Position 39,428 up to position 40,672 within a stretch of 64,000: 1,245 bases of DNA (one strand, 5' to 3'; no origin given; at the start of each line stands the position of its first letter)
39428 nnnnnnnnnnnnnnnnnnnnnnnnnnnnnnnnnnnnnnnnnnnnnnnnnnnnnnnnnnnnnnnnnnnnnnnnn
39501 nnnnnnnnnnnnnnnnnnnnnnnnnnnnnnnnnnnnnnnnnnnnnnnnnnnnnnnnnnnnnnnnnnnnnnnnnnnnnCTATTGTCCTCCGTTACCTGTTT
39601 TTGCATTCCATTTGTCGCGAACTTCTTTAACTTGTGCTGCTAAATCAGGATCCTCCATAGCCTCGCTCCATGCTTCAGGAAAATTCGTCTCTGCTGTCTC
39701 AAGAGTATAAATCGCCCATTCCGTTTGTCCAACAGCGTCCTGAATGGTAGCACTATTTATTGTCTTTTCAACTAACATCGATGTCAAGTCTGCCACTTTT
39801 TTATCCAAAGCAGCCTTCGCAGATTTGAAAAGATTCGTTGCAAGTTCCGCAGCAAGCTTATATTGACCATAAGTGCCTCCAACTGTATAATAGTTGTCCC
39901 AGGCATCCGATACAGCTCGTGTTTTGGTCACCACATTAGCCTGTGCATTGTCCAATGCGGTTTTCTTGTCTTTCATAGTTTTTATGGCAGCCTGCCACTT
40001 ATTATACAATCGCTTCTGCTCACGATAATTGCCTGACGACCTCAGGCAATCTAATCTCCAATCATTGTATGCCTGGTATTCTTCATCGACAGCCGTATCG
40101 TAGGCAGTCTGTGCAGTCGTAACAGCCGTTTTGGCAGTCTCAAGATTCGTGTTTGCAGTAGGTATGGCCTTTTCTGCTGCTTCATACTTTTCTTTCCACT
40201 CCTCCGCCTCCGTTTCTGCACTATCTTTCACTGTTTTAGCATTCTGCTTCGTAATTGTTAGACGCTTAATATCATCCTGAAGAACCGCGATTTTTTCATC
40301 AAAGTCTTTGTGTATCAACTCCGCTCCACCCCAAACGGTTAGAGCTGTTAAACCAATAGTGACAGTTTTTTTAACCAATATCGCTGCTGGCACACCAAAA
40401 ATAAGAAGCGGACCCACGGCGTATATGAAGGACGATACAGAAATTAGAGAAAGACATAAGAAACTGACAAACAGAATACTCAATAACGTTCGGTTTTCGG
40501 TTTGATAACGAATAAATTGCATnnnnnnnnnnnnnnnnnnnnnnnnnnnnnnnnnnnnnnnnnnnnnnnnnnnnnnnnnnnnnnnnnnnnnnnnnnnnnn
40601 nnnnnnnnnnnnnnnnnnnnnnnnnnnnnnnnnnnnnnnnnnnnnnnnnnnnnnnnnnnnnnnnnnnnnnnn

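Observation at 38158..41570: Unknown two-gene membrane coiled-coil operon behind a 1-kb structured leader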

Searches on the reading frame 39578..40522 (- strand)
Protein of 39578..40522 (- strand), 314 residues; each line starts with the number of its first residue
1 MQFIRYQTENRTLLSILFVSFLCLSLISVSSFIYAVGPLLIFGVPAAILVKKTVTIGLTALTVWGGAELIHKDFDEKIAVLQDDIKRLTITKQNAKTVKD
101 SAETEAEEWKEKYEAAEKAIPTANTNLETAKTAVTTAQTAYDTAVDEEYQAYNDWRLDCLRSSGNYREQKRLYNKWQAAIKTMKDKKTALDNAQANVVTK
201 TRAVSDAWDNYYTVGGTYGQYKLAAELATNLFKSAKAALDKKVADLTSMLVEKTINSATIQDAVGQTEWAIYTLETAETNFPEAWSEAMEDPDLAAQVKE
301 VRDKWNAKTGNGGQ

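Call 5: search_protein_families(library=pfam, proteins=[window:39578-40522:-], max_evalue=1)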
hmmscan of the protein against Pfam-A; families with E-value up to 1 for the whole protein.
window:39578-40522:- (314 aa): 7 families
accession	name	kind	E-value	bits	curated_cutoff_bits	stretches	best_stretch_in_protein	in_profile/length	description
PF24627.1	PUMA_CC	-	0.0083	16.5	30.1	1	101-144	12-55/74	PUMA coiled-coil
PF12210.13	Hrs_helical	-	0.047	14.6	30.6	1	138-202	26-90/95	Hepatocyte growth factor-regulated tyrosine kinase substrate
PF05335.18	DUF745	-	0.05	13.8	33.3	1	71-141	68-134/183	Protein of unknown function (DUF745)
PF24319.2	DUF7491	-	0.15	12.7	30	0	75-116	34-75/90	Coiled-coil region of unknown function (DUF7491)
PF16888.10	YwqH-like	-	0.23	12.2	33.7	1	76-145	17-83/123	YwqH-like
PF10473.14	CENP-F_leu_zip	-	0.32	11.5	34.5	1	74-136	15-77/140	Leucine-rich repeats of kinetochore protein Cenp-F/LEK1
PF20867.3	UVSSA_N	-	0.81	9.7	23.8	1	81-127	92-138/142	UVSSA N-terminal domain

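Call 11: find_homologous_proteins(query=window:39578-40522:-)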
Query window:39578-40522:- (314 aa): 11 proteins with E <= 0.001 among 1942 candidates.
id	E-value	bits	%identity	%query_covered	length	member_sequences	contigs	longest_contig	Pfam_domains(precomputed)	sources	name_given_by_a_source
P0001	7.3e-200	680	100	100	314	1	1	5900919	-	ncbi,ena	-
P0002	6.1e-164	563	85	100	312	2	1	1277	-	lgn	-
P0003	1.8e-154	531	79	100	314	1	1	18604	-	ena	-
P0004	6.0e-127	441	68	100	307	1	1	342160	-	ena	-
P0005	2.5e-119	416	73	92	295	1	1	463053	-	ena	-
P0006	2.3e-106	374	62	100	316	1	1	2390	-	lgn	-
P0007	3.3e-82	294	49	100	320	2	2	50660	-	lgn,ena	-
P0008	6.6e-73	264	47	100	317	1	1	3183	-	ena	-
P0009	7.6e-60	221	48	86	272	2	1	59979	-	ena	-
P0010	4.6e-21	94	78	21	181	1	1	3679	PF27133.1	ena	-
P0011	1.3e-20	92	63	26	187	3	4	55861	PF27133.1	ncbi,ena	-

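Call 13: find_encoding_contigs(protein=P0001, flank=6000, max_places=3)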
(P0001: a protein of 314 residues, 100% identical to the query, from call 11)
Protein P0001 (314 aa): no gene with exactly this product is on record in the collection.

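Call 14: find_encoding_contigs(protein=P0004, flank=6000, max_places=3)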
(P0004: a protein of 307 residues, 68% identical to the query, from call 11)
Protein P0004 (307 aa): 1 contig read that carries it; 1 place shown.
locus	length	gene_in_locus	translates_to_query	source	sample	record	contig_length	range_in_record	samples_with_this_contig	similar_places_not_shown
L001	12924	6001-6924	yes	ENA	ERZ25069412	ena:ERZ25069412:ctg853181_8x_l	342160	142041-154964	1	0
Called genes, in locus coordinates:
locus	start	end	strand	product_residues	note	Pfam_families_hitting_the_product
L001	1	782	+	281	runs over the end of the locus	PF00809:Pterin_bind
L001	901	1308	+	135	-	PF01648:ACPS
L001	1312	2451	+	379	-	-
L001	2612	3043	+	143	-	PF01597:GCV_H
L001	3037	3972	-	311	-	PF01555:N6_N4_Mtase (weak), PF01170:UPF0020, PF13847:Methyltransf_31 (weak), PF13649:Methyltransf_25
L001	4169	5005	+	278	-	PF02621:VitK2_biosynth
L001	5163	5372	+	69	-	-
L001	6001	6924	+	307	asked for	-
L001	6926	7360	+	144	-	-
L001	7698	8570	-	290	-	PF06977:SdiA-regulated, PF13449:Phytase-like (faint)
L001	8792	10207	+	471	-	PF00030:Crystall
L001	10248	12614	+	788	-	PF01145:Band_7, PF15975:Flot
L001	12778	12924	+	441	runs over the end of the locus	-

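Call 15: find_encoding_contigs(protein=P0005, flank=6000, max_places=3)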
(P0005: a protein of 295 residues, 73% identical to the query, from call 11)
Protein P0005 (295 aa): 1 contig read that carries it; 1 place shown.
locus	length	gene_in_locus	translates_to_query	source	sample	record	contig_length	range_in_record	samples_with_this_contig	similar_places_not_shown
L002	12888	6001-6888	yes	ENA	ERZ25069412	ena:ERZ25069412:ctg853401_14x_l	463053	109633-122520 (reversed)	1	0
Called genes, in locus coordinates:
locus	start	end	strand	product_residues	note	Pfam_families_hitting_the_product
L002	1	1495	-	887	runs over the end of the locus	PF18962:Por_Secre_tail (faint), PF13860:FlgD_ig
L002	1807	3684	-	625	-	PF13860:FlgD_ig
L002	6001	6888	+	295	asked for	-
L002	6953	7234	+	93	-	-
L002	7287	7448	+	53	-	-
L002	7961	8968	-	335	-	PF02615:Ldh_2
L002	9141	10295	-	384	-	PF13433:Peripla_BP_5, PF13458:Peripla_BP_6, PF01094:ANF_receptor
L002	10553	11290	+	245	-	PF13469:Sulfotransfer_3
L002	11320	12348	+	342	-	PF01408:GFO_IDH_MocA, PF22725:GFO_IDH_MocA_C3, PF02894:GFO_IDH_MocA_C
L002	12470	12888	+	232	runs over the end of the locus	PF00702:Hydrolase, PF13419:HAD_2, PF13242:Hydrolase_like (weak)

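Call 16: find_encoding_contigs(protein=P0003, flank=6000, max_places=2)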
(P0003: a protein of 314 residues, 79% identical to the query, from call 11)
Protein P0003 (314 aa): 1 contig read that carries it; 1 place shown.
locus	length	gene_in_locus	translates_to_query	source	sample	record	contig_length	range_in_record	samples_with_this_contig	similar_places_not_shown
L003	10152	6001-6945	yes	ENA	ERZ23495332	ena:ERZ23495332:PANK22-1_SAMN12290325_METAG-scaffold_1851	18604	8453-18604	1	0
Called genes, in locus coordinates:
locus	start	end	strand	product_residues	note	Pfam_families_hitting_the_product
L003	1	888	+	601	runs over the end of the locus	PF00009:GTP_EFTU, PF03144:GTP_EFTU_D2, PF00679:EFG_C, PF06421:LepA_C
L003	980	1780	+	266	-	PF10502:Peptidase_S26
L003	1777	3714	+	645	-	PF00009:GTP_EFTU, PF03144:GTP_EFTU_D2, PF25461:Beta-barrel_SelB, PF09106:WHD_2nd_SelB (weak), PF09107:WHD_3rd_SelB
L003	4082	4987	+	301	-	PF16881:LIAS_N, PF04055:Radical_SAM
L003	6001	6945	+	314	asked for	-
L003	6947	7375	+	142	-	-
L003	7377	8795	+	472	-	-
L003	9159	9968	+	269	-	PF01113:DapB_N, PF05173:DapB_C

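Call 17: find_encoding_contigs(protein=P0009, flank=6000, max_places=2)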
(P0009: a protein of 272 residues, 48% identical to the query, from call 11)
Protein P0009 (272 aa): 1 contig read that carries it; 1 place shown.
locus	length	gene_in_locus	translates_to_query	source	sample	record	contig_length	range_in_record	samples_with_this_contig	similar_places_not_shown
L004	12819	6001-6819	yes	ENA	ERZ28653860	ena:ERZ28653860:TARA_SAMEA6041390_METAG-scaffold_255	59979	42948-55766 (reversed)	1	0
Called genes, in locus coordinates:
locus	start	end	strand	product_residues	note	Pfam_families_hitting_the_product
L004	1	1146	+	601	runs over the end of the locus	PF00009:GTP_EFTU, PF03144:GTP_EFTU_D2, PF00679:EFG_C, PF06421:LepA_C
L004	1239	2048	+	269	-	PF10502:Peptidase_S26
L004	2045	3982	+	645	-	PF00009:GTP_EFTU, PF03144:GTP_EFTU_D2, PF25461:Beta-barrel_SelB, PF09106:WHD_2nd_SelB (weak), PF09107:WHD_3rd_SelB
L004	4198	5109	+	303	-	PF16881:LIAS_N, PF04055:Radical_SAM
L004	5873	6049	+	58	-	-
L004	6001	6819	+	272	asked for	-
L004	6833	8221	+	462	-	-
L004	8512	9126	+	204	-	PF04542:Sigma70_r2, PF08281:Sigma70_r4_2 (weak), PF04545:Sigma70_r4 (faint)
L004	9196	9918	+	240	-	-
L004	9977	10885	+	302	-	-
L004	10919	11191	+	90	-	PF12838:Fer4_7 (weak), PF00037:Fer4 (weak)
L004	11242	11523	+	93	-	PF12838:Fer4_7 (weak), PF13187:Fer4_9 (faint), PF00037:Fer4, PF12797:Fer4_2 (weak), PF12837:Fer4_6 (weak), PF13237:Fer4_10 (weak)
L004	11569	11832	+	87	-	PF13237:Fer4_10 (faint), PF12838:Fer4_7, PF13187:Fer4_9 (weak), PF00037:Fer4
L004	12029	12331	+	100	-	-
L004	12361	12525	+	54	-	-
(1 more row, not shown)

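Call 18: find_encoding_contigs(protein=P0007, flank=6000, max_places=2)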
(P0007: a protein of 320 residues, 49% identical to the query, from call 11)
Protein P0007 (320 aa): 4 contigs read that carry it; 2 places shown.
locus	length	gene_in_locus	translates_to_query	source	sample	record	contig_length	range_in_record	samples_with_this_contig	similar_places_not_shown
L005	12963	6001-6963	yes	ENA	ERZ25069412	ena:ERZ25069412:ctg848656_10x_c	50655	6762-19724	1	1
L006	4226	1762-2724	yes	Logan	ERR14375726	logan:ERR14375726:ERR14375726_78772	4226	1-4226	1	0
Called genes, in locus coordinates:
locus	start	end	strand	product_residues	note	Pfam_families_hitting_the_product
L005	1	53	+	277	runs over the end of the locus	PF14493:HTH_40 (faint), PF08281:Sigma70_r4_2 (faint)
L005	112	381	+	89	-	-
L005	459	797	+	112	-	-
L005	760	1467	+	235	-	PF00589:Phage_integrase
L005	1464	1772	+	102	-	PF13384:HTH_23 (weak), PF13551:HTH_29 (faint), PF13518:HTH_28 (faint), PF02954:HTH_8 (faint)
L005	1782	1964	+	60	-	-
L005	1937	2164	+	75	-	-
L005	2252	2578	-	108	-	-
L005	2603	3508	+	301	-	-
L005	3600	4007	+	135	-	PF10544:T5orf172 (weak)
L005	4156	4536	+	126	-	-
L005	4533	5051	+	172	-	-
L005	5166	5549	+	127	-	-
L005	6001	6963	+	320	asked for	-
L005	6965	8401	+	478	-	-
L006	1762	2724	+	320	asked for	-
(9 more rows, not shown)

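Call 28: search_protein_families(library=pfam, proteins=[P0010, P0011, L003:6947-7375:+, L001:6926-7360:+], max_evalue=0.1)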
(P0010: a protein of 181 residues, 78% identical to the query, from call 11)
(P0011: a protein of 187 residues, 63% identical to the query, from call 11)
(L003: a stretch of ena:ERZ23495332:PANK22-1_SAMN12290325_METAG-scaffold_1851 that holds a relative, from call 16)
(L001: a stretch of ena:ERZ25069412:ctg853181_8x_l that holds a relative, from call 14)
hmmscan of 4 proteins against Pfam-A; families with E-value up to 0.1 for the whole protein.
P0010 (181 aa): 6 families
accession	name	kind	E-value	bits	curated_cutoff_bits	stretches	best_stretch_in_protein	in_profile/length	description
PF12698.13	ABC2_membrane_3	-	0.00087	18.9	31.6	1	47-97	164-214/347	ABC-2 family transporter protein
PF11694.13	DUF3290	-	0.0055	17.1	31.3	1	35-96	5-66/144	Protein of unknown function (DUF3290)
PF12650.12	DUF3784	-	0.015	16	28.1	1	36-95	34-86/94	Domain of unknown function (DUF3784)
PF10192.15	GPR180-TMEM145_TM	-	0.03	14.3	23.7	1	39-100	132-199/224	GPR180/TMEM145, transmembrane domain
PF03945.19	Endotoxin_N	-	0.045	13.9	21.3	1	91-174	16-101/223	delta endotoxin, N-terminal domain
PF14126.11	DUF4293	-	0.058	14.1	27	1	37-101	43-108/153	Domain of unknown function (DUF4293)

P0011 (187 aa): 10 families
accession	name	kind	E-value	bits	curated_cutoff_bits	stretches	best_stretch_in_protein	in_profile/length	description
PF11694.13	DUF3290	-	0.0045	17.4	31.3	1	35-96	5-66/144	Protein of unknown function (DUF3290)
PF20237.3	DUF6594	-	0.0055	17.1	30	1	40-96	166-220/238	Family of unknown function (DUF6594)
PF12650.12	DUF3784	-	0.0071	17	28.1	1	36-95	34-86/94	Domain of unknown function (DUF3784)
PF07666.16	MpPF26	-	0.0078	16.7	37.2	0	36-67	31-72/75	M penetrans paralogue family 26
PF14126.11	DUF4293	-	0.012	16.3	27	1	32-101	36-108/153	Domain of unknown function (DUF4293)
PF12698.13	ABC2_membrane_3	-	0.019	14.5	31.6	1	48-96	165-213/347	ABC-2 family transporter protein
PF11700.14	ATG22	-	0.023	13.9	24.1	1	19-103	174-256/482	Vacuole effluxer Atg22 like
PF09323.15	DUF1980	-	0.036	15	25.9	0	70-129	23-76/110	DUF1980 N-terminal domain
PF04224.18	DUF417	-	0.075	13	27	0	10-95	49-131/175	Protein of unknown function, DUF417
PF00335.26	Tetraspanin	-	0.082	13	32.1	1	35-126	33-127/225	Tetraspanin family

L003:6947-7375:+ (142 aa): 10 families
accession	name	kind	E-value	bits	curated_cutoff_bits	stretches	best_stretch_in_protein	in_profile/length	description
PF00499.25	Oxidored_q3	-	0.022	14.9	33.2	1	14-80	50-123/146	NADH-ubiquinone/plastoquinone oxidoreductase chain 6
PF00335.26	Tetraspanin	-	0.026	14.6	32.1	1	5-80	46-104/225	Tetraspanin family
PF14264.12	Glucos_trans_II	-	0.027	14.1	30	1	7-59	247-301/317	Glucosyl transferase GtrII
PF12822.12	ECF_trnsprt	-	0.031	14.7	30.7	1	5-57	72-127/169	ECF transporter, substrate-specific component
PF13425.11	O-antigen_lig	-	0.032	13.5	31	1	7-86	221-291/462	O-antigen ligase like membrane protein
PF07666.16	MpPF26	-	0.039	14.4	37.2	0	5-21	52-68/75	M penetrans paralogue family 26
PF02656.20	DUF202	-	0.056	14.3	23.4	0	5-28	43-66/68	Domain of unknown function (DUF202)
PF10176.14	NEDD4_Bsd2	-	0.062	14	24.7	1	6-35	99-128/130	NEDD4/Bsd2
PF04932.20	Wzy_C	-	0.067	13.4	31.7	1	3-99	15-87/149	O-Antigen ligase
PF11694.13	DUF3290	-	0.071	13.5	31.3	1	5-64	18-75/144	Protein of unknown function (DUF3290)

L001:6926-7360:+ (144 aa): 5 families
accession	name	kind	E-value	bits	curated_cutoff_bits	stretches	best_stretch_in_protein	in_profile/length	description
PF02656.20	DUF202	-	0.013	16.4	23.4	0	5-28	43-66/68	Domain of unknown function (DUF202)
PF13273.12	DUF4064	-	0.037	14.7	32.1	1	4-54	58-101/102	Protein of unknown function (DUF4064)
PF00335.26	Tetraspanin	-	0.053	13.6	32.1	1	6-84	47-119/225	Tetraspanin family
PF24661.1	DUF7649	-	0.054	14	27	1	11-56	27-71/85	Domain of unknown function (DUF7649)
PF13428.12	TPR_14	-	0.076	14.2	23.5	0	87-114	7-34/44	Tetratricopeptide repeat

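Call 57: predict_structure(alignment_id=A4)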
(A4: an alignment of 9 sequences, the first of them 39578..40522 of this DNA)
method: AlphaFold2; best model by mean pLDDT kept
length: 314 residues; sequences in the alignment: 9
mean_pLDDT: 80.6   pTM: 0.56
mean pLDDT of the five models: 80.6, 76.9, 73.4, 73.2, 69.0
residues with pLDDT >= 90: 167; 70-90: 69; 50-70: 24; < 50: 54
segments of 3 or more residues with pLDDT < 50: 1-10, 24-63, 312-314
pLDDT, mean of each block of 10 residues (from residue 1): 43 56 46 33 30 31 55 83 87 90 95 97 98 98 98 94 84 97 98 99 98 95 90 88 89 89 87 93 92 91 86 45
secondary structure, 60 per line:
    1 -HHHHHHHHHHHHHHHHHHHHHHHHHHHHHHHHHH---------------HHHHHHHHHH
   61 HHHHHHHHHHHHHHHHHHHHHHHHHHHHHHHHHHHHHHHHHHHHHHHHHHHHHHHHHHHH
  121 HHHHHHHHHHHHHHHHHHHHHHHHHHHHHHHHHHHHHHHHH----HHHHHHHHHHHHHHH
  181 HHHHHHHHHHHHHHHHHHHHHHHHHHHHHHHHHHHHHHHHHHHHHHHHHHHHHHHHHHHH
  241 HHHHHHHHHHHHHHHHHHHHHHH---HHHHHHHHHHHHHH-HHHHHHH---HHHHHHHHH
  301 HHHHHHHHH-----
elements in order: H2-35 H51-161 H166-263 H267-280 H282-288 H292-309

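Call 60: fold_search(model_id=the predicted structure, library=pdb)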
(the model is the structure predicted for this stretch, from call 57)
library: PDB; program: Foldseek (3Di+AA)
matches with E <= 10: 751; with E <= 0.001: 0
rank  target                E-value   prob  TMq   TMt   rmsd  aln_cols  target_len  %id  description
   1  9a65_B                1.6e-03  1.00  0.27  0.16  20.9       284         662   13  Integrative model of YVAQ-MCPB by crosslinking MS and deep learning (released 2024-09-18)
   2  6grj_I                2.4e-03  1.00  0.56  0.56   6.3       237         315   11  Structure of the AhlB pore of the tripartite alpha-pore forming toxin, AHL, from Aeromonas hydrophila. (released 2019-07-03)
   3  6h2f_F                3.1e-03  1.00  0.42  0.41   8.5       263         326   11  Structure of the pre-pore AhlB of the tripartite alpha-pore forming toxin, AHL, from Aeromonas hydrophila. (released 2019-07-10)
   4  6h2f_J                3.1e-03  1.00  0.41  0.39   8.4       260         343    8  Structure of the pre-pore AhlB of the tripartite alpha-pore forming toxin, AHL, from Aeromonas hydrophila. (released 2019-07-10)
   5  6grj_D                3.6e-03  1.00  0.41  0.40   9.0       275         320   11  Structure of the AhlB pore of the tripartite alpha-pore forming toxin, AHL, from Aeromonas hydrophila. (released 2019-07-03)
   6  6grj_B                3.7e-03  1.00  0.42  0.41   8.8       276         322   10  Structure of the AhlB pore of the tripartite alpha-pore forming toxin, AHL, from Aeromonas hydrophila. (released 2019-07-03)
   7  6grj_F                4.1e-03  1.00  0.57  0.56   6.2       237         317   10  Structure of the AhlB pore of the tripartite alpha-pore forming toxin, AHL, from Aeromonas hydrophila. (released 2019-07-03)
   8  6ixf_A                4.1e-03  0.99  0.20  0.26  28.0       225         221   14  Crystal structure of SeMet apo SH3BP5 (P41) (released 2019-03-20)
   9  5nnv_D                4.7e-03  1.00  0.36  0.42  11.2       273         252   14  Structure of a Bacillus subtilis Smc coiled coil middle fragment (released 2017-06-21)
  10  6ixv_A                5.2e-03  0.99  0.20  0.26  29.6       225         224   16  Crystal structure of SH3BP5-Rab11a (released 2019-03-20)
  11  6h2f_B                5.5e-03  1.00  0.41  0.39   8.8       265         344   10  Structure of the pre-pore AhlB of the tripartite alpha-pore forming toxin, AHL, from Aeromonas hydrophila. (released 2019-07-10)
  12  5xg2                  5.5e-03  1.00  0.36  0.44   9.7       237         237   10  Crystal structure of a coiled-coil segment (residues 345-468 and 694-814) of Pyrococcus yayanosii Smc (released 2017-06-07)
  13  3zx6_A                5.8e-03  1.00  0.50  0.51  11.3       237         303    9  Structure of Hamp(AF1503)-Tsr fusion - Hamp (A291V) mutant (released 2012-02-29)
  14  7a0g_BBB              5.8e-03  1.00  0.41  0.41   7.8       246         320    9  Structure of the SmhB pore of the tripartite alpha-pore forming toxin, Smh, from Serratia marcescens. (released 2021-03-31)
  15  4bne_B                6.3e-03  1.00  0.28  0.30  27.1       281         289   14  Pacsin2 Interacts with Membranes and Actin-Filaments (released 2014-05-14)
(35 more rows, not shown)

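Call 62: search_protein_representatives(alignment_id=A4)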
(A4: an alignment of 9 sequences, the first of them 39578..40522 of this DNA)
Query: 9 sequences, 314 profile positions. Proteins with E-value up to 0.001 (for the whole library): 31; up to 1e-10: 20; up to 1e-30: 7. The best 31 are listed.
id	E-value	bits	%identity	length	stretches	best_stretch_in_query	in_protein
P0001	3.6e-169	578.5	-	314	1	1-314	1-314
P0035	5.5e-128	443.2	-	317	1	1-314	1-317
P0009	6.9e-115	400.2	-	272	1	44-314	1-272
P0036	1.1e-59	218.8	-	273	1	38-303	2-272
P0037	4.6e-53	197.1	-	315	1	1-301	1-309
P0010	8.4e-33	130.5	-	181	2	248-314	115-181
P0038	1.4e-31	126.5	-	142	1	249-314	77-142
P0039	6.2e-30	121.1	-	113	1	1-95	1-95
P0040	3.2e-29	118.7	-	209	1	40-221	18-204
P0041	2.5e-28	115.8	-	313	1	1-301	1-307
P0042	2.9e-27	112.3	-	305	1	1-302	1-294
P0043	3.8e-25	105.4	-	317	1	1-302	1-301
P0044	4.7e-24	101.8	-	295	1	3-302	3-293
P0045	1.4e-23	100.2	-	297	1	2-303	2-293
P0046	1.1e-19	87.5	-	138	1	260-314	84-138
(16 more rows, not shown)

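Call 64: search_protein_families(library=padloc, proteins=[window:39578-40522:-, L003:6947-7375:+], max_evalue=0.01)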
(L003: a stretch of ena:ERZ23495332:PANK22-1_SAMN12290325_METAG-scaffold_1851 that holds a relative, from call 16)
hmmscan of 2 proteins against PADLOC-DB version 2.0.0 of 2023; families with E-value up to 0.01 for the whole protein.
window:39578-40522:- (314 aa): 2 families
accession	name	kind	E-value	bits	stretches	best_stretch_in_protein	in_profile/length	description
PDLC00519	JetC1|JetC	-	0.0014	14.9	1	90-287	270-459/1097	DUF3584 domain; MukB-like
PDLC00513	JetC1|JetC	-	0.0088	12.1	0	93-252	710-863/1140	DUF3584 domain; MukB-like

L003:6947-7375:+ (142 aa): 1 family
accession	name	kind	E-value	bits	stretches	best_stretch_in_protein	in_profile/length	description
PDLC02364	PycTM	-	0.008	14.6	0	6-43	58-90/160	-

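Call 65: search_protein_families(library=ncbifam, proteins=[window:39578-40522:-, L003:6947-7375:+], max_evalue=0.01)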
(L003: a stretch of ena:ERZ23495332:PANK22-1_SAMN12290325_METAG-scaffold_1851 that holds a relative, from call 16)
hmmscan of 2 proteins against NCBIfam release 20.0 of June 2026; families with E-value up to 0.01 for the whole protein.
window:39578-40522:- (314 aa): 1 family
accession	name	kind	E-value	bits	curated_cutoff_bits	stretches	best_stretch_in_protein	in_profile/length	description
TIGR02168.1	SMC_prok_B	equivalog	0.00091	17.1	567.35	1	74-274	384-582/1181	chromosome segregation protein SMC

L003:6947-7375:+ (142 aa): 1 family
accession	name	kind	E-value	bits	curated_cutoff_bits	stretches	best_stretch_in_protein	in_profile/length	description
NF046005.2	near_gluc_PtsG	equivalog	0.00093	19.4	45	0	5-32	10-37/85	MPN207a family PTS transporter accessory protein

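Call 83: search_solved_structures(query=A4, max_evalue=1)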
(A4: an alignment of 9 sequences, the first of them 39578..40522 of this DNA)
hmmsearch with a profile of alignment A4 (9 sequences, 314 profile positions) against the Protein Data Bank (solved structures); distinct sequences matched with E-value up to 1: 5.
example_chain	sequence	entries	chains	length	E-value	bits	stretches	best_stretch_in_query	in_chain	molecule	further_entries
4rfx_A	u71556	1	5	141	0.0029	20.3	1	50-141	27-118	Dynactin subunit 1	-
4dk0_A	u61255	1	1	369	0.015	18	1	180-258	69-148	Putative MacA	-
3tnu_B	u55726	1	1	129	0.018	17.7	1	130-225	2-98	Keratin, type II cytoskeletal 5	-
6r17_A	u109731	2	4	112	0.18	14.4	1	144-214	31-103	Synaptonemal complex central element protein 2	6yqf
1t3j_A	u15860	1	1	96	0.36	13.4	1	59-110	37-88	mitofusin 1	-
